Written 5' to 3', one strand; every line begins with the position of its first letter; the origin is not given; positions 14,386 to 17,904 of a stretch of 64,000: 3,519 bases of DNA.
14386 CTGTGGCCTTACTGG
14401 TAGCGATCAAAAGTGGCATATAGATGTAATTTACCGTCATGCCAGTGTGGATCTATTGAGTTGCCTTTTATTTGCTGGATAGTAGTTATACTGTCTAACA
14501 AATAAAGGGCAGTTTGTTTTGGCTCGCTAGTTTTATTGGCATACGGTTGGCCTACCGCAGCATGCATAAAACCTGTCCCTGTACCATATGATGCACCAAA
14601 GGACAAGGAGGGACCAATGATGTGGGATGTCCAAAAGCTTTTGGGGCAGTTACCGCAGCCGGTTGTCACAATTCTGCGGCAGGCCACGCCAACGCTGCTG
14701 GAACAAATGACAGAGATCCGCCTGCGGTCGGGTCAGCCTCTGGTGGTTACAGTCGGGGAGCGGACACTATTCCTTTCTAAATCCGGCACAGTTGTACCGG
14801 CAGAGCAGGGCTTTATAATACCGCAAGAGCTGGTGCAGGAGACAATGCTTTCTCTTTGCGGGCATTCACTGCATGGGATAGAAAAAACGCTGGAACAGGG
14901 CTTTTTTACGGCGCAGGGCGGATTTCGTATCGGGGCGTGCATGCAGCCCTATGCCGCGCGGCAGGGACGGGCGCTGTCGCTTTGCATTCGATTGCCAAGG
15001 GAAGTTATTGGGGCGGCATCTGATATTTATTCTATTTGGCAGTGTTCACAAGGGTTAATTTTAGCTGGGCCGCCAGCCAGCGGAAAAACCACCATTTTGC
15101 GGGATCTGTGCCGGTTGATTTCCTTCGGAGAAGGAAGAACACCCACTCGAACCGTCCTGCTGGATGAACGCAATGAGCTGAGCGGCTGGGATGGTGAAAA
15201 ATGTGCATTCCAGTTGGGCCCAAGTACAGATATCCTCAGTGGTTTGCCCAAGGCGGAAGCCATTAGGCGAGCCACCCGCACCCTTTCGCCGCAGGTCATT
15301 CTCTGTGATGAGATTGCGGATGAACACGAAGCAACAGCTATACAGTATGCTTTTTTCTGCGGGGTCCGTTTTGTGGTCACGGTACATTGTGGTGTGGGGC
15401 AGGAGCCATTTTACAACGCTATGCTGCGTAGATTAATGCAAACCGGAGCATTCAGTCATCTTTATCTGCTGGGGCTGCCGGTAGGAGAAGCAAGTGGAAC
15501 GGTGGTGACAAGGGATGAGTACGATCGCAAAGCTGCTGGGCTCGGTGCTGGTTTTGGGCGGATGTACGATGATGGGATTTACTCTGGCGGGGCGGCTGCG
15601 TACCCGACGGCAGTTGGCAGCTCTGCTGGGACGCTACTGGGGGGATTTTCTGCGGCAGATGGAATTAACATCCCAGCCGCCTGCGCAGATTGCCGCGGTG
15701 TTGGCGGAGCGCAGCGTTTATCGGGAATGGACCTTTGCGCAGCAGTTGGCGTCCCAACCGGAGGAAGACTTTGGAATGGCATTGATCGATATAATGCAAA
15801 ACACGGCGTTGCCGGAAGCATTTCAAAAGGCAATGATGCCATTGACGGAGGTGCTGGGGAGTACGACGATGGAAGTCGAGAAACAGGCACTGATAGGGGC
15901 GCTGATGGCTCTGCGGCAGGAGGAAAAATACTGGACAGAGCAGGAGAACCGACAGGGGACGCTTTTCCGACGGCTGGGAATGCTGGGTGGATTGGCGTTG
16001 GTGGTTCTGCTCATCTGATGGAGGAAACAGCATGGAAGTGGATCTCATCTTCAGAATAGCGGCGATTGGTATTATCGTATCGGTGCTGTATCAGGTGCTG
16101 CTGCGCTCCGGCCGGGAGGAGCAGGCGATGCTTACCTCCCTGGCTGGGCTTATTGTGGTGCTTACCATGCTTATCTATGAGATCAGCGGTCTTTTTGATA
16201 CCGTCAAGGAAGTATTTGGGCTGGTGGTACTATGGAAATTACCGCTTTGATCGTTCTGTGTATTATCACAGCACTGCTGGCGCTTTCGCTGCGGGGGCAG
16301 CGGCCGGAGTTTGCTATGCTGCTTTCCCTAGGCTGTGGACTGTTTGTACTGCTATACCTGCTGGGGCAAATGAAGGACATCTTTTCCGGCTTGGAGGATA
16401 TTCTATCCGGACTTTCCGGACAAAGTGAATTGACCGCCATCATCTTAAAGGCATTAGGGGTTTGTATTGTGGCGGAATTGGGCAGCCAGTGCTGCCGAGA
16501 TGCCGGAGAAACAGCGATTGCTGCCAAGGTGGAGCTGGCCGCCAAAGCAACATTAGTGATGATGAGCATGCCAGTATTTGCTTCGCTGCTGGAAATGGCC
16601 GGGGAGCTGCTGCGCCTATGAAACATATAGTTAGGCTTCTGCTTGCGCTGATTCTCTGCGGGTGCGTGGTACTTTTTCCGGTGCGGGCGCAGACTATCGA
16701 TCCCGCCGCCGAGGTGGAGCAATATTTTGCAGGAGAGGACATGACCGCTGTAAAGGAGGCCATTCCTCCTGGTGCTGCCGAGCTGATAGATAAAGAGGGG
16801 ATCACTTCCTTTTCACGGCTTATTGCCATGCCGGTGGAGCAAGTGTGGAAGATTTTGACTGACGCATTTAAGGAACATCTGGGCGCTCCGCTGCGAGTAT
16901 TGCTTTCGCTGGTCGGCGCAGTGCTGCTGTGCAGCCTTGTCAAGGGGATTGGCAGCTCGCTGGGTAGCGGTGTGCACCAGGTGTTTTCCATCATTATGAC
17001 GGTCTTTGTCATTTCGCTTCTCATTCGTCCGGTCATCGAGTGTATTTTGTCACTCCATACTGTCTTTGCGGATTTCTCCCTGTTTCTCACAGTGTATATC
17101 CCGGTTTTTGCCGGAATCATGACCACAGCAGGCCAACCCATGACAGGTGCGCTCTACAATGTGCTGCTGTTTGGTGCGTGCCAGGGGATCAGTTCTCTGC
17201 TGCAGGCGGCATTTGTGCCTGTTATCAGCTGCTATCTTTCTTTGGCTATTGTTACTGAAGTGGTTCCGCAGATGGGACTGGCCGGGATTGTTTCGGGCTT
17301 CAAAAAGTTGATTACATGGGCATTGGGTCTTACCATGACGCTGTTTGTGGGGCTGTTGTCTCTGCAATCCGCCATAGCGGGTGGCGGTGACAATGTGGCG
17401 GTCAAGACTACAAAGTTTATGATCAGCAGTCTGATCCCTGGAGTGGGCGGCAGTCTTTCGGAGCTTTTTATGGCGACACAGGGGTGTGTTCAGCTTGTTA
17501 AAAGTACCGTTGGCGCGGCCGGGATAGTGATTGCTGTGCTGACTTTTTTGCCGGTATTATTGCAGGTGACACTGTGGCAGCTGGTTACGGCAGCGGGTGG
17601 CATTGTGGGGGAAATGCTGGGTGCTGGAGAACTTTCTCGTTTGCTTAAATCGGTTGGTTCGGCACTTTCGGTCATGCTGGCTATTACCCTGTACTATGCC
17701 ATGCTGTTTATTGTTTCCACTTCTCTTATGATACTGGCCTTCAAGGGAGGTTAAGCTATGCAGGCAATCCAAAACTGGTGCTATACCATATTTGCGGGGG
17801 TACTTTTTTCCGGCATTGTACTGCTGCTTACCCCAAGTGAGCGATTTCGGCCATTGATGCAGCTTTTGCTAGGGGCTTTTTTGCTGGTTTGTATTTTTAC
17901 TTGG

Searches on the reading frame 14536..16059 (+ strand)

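Call 62: search_protein_families(library=pfam, proteins=[window:14536-16059:+], max_evalue=0.00001)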
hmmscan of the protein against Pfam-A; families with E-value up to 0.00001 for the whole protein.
window:14536-16059:+ (507 aa): 1 family
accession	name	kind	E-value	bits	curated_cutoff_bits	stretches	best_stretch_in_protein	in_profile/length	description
PF19568.5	Spore_III_AA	-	4.5e-41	141.3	27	1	47-314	19-288/306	Sporulation stage III, protein AA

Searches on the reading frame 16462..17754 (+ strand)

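Call 62: search_protein_families(library=pfam, proteins=[window:16462-17754:+], max_evalue=0.00001)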
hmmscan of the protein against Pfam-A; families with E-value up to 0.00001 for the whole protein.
window:16462-17754:+ (430 aa): 1 family
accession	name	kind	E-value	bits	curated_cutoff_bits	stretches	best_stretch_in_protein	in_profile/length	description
PF09546.15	Spore_III_AE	-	1.3e-38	133.5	27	1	124-425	18-319/321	Stage III sporulation protein AE (spore_III_AE)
